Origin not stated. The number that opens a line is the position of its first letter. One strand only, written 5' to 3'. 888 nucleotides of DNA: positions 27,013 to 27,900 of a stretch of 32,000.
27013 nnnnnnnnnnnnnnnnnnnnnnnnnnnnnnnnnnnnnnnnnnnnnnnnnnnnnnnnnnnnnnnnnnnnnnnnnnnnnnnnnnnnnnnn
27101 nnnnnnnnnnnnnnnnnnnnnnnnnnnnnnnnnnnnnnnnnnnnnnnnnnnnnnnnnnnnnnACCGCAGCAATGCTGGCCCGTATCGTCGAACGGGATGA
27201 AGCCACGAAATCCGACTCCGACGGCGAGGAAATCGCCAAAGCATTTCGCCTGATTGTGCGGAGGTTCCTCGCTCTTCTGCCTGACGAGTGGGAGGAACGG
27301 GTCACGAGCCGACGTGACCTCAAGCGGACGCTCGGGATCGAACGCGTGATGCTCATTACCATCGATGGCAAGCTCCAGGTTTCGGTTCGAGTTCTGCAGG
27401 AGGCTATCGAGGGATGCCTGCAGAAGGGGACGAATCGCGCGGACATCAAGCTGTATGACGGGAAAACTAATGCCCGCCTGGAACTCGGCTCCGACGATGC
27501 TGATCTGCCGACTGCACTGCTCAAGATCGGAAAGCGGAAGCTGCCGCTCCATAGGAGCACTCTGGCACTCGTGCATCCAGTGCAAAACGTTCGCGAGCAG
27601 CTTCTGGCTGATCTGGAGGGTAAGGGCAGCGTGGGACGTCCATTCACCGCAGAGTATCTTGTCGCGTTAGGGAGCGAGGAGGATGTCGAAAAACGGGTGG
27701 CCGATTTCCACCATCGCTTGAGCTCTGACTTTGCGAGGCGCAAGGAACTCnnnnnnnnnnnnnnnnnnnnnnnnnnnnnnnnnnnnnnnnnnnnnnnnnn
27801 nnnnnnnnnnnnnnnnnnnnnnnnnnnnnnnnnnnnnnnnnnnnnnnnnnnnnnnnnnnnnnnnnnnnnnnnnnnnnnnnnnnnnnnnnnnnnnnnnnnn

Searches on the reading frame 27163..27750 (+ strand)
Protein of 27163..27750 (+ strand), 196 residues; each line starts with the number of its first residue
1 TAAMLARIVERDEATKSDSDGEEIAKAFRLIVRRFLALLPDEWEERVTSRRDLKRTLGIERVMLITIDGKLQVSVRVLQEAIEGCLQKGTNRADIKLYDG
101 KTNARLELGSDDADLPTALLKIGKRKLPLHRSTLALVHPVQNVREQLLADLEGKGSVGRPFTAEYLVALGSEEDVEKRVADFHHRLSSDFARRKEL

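Call 67: search_protein_families(library=pfam, max_evalue=10, proteins=[window:27163-27750:+])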
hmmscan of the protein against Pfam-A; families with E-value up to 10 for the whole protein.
seq(196 aa): 0 families

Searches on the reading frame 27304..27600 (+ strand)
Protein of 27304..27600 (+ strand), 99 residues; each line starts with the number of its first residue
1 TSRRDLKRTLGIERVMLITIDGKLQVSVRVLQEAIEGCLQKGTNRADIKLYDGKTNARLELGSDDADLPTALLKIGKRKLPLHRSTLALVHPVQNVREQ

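Call 75: search_protein_families(library=pfam, alignment_id=A6, max_evalue=0.1)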
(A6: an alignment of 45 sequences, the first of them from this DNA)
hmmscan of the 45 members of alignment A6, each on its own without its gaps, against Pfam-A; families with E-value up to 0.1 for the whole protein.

A. member 1, seq(99 aa): 0 families

B. families by the number of members that match (of 45 scanned): 3 families
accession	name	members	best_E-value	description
PF24388.1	Permuted_GreAB-C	15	3.8e-07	Permuted GreAB-C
PF01267.22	F-actin_cap_A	1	0.025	F-actin capping protein alpha subunit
PF15143.11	DUF4575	1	0.028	Domain of unknown function (DUF4575)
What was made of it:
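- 27346..27555 (+): Small beta-rich domain (residues ~1436-1505), equivalent to Pfam PF24388 Permuted_GreAB-C. 15 of 45 aligned slices from relatives hit PF24388, best E 3.8e-7, and no other family recurs (call 75).
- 15 of 45 slices aligned to residues 1422-1520 hit Permuted_GreAB-C (call 75).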
